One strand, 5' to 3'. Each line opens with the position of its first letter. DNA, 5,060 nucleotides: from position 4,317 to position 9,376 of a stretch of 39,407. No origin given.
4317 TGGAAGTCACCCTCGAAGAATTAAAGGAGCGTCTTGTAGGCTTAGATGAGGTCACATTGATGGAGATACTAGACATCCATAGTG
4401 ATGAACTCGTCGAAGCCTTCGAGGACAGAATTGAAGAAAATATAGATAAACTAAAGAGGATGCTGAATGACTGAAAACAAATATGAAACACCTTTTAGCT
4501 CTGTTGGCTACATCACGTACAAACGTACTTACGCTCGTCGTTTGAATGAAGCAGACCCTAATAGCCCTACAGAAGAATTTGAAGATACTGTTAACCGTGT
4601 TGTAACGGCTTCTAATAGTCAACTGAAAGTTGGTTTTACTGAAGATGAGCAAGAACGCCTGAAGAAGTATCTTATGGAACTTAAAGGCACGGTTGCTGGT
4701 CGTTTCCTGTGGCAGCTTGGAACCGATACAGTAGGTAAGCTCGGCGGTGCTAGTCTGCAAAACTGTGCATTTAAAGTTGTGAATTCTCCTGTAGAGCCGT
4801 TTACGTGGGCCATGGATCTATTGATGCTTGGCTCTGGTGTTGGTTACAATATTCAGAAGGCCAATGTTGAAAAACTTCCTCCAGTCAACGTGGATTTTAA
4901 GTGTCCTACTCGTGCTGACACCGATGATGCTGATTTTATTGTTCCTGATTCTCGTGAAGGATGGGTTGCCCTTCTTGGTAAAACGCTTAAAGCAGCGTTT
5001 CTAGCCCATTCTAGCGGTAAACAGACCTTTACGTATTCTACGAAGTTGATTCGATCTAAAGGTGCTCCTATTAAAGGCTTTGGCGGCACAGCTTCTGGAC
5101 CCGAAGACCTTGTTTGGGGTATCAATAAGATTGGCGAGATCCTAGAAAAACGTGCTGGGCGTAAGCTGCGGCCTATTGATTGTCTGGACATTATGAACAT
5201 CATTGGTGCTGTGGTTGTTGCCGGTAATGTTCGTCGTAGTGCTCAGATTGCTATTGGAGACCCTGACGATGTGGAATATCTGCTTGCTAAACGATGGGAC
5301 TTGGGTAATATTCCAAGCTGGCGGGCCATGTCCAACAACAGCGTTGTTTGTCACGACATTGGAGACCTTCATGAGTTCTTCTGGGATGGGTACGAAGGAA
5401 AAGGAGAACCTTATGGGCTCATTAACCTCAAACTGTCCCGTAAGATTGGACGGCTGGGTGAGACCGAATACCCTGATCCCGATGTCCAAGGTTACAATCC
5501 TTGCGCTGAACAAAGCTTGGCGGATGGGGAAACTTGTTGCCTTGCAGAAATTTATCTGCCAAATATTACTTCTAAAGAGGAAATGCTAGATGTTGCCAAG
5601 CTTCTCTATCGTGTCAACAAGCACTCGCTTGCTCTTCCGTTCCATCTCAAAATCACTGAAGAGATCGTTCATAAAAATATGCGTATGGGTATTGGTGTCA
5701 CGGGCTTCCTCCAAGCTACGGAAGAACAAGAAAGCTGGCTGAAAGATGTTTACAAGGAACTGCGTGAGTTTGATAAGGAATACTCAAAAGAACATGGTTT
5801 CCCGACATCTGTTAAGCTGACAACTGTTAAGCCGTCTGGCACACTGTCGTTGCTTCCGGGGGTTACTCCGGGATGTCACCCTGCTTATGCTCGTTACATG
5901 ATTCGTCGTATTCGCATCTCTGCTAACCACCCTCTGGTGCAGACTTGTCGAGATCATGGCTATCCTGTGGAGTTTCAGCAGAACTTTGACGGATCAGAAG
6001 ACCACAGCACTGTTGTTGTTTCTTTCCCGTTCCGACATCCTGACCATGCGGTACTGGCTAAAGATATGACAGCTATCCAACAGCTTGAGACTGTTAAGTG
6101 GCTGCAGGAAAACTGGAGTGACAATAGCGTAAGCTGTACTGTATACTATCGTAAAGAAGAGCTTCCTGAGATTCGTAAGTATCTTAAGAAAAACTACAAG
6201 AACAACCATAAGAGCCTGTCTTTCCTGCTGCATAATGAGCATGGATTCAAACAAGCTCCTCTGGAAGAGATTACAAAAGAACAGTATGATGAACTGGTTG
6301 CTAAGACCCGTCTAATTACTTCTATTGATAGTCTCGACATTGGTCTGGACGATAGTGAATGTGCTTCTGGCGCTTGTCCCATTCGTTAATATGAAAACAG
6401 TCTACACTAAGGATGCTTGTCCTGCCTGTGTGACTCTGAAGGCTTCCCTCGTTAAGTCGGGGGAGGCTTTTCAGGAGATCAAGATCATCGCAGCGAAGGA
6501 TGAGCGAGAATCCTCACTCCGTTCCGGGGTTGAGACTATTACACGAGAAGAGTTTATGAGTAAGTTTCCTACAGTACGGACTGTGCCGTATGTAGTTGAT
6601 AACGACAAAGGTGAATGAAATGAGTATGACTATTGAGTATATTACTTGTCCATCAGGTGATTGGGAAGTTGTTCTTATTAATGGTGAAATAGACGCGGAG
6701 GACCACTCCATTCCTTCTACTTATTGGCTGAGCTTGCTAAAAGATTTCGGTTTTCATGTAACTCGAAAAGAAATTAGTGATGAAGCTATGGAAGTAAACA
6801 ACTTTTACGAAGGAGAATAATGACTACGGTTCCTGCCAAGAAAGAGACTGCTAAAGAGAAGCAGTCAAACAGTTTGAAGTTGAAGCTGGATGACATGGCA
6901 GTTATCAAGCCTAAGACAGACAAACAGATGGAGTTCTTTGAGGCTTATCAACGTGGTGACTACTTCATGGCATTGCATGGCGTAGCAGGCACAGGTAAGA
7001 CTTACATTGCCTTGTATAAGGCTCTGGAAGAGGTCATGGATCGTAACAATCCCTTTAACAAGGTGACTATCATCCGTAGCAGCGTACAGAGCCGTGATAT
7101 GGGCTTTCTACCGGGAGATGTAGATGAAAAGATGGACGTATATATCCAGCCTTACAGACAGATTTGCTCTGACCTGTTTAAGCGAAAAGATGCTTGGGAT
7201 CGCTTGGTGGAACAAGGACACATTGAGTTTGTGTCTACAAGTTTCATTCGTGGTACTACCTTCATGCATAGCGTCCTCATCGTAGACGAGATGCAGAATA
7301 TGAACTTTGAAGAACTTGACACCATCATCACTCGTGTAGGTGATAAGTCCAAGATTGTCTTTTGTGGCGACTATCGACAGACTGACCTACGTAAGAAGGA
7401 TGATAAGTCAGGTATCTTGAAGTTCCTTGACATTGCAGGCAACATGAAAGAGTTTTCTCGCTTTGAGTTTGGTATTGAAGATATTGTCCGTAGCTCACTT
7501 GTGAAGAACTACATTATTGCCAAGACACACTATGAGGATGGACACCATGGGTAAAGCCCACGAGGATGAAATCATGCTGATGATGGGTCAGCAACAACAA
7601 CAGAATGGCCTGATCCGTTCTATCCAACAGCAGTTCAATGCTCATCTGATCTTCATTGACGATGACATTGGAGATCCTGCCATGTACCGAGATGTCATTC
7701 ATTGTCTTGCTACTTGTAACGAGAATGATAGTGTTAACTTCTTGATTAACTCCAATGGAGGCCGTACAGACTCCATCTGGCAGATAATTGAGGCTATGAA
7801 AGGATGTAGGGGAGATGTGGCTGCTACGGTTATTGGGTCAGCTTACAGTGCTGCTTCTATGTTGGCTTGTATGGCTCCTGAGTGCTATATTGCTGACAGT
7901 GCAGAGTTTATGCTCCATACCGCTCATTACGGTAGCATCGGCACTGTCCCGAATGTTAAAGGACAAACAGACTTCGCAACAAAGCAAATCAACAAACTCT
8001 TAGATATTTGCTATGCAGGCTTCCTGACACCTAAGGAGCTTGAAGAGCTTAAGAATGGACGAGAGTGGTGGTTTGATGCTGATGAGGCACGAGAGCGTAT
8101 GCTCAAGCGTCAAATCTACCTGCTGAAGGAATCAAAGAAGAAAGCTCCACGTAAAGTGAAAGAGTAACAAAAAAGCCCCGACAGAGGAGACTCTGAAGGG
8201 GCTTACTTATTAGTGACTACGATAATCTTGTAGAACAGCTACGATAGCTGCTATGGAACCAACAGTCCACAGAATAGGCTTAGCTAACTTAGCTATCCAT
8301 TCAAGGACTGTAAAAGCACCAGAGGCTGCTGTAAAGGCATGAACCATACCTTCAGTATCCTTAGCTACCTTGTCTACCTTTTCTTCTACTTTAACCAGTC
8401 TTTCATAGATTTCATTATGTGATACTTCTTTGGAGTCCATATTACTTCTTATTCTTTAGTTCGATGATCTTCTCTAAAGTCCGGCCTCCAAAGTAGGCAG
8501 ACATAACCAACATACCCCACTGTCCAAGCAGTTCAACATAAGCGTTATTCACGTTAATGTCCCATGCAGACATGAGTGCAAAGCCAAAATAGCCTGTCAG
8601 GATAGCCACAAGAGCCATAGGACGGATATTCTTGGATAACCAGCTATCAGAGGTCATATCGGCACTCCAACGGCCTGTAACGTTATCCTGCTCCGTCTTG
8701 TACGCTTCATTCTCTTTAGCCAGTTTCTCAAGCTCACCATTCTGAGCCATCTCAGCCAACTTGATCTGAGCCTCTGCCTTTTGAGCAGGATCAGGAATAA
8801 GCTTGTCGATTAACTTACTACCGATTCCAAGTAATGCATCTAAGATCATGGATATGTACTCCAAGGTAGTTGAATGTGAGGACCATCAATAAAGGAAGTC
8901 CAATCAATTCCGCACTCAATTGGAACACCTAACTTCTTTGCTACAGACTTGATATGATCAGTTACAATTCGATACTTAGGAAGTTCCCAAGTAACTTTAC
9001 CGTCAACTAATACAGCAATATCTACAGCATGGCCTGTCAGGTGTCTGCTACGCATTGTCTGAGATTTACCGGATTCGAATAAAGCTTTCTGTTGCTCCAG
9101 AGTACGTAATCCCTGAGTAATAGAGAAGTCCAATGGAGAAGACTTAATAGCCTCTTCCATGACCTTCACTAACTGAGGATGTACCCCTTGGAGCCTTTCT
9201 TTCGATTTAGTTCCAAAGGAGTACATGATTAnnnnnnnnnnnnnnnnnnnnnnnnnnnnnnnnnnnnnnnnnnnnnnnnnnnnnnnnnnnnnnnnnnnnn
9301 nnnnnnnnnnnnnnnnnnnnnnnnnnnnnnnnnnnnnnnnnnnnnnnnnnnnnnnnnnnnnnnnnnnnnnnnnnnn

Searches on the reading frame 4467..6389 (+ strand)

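Call 25: search_protein_families(library=pfam, proteins=[window:4467-6389:+], max_evalue=0.01)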
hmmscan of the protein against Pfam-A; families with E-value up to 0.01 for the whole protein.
window:4467-6389:+ (640 aa): 3 families
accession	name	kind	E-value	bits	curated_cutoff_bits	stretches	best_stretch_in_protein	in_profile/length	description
PF02867.20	Ribonuc_red_lgC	-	2.2e-14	53.4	23.9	2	440-584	373-520/523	Ribonucleotide reductase, barrel domain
PF21995.1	RNR-II_ins_dom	-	3.7e-12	46.9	27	1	150-226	30-107/107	B12-dependent ribonucleotide reductase, insertion domain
PF17975.6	RNR_Alpha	-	8.6e-08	33.1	26.4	1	7-86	13-101/101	Ribonucleotide reductase alpha domain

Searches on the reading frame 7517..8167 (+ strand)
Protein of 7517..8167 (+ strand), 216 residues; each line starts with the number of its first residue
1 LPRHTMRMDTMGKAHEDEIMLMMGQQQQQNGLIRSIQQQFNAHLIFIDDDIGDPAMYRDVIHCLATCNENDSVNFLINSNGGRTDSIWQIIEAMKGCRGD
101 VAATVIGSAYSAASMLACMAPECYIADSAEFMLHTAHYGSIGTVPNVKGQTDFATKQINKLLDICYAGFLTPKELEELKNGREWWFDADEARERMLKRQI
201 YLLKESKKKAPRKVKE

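Call 26: search_protein_families(library=pfam, proteins=[window:7517-8167:+], max_evalue=0.01)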
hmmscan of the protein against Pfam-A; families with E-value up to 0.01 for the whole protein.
window:7517-8167:+ (216 aa): 2 families
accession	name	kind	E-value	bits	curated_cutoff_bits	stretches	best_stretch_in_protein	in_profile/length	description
PF00574.28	CLP_protease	-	8.6e-16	58.8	20.2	1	33-193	7-171/182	Clp protease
PF25145.1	NfeD1b_N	-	0.0027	17.7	40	1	65-130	26-91/189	NfeD1b, N-terminal domain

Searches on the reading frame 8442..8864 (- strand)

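Call 89: search_protein_families(library=phrogs, proteins=[window:8442-8864:-], max_evalue=0.001)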
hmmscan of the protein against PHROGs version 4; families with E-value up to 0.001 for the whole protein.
window:8442-8864:- (140 aa): 1 family
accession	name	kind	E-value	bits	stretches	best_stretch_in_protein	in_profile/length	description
phrog_3427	-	lysis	7e-22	78.9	1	6-135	6-137/141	holin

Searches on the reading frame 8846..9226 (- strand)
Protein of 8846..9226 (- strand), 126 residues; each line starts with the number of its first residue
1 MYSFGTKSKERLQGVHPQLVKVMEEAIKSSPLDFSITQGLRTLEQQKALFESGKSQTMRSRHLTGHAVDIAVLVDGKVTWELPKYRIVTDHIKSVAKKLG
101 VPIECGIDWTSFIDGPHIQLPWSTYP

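Call 89: search_protein_families(library=phrogs, proteins=[window:8846-9226:-], max_evalue=0.001)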
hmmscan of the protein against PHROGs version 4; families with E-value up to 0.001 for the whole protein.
window:8846-9226:- (126 aa): 6 families
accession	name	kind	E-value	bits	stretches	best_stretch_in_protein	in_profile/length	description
phrog_465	-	lysis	2.6e-58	198.7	1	1-126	42-171/292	endolysin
phrog_5115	-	moron, auxiliary metabolic gene and host takeover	8.3e-19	68.9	1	21-124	26-125/283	ferredoxin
phrog_6523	-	lysis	1.7e-14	55.2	1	27-120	32-129/255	endolysin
phrog_1768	-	lysis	3.9e-14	52.3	1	11-119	939-1037/1577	endolysin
phrog_2649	-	lysis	4.4e-11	44.1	1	7-121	5-128/261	endolysin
phrog_15351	-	lysis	0.00011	22.7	1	21-120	30-136/289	endolysin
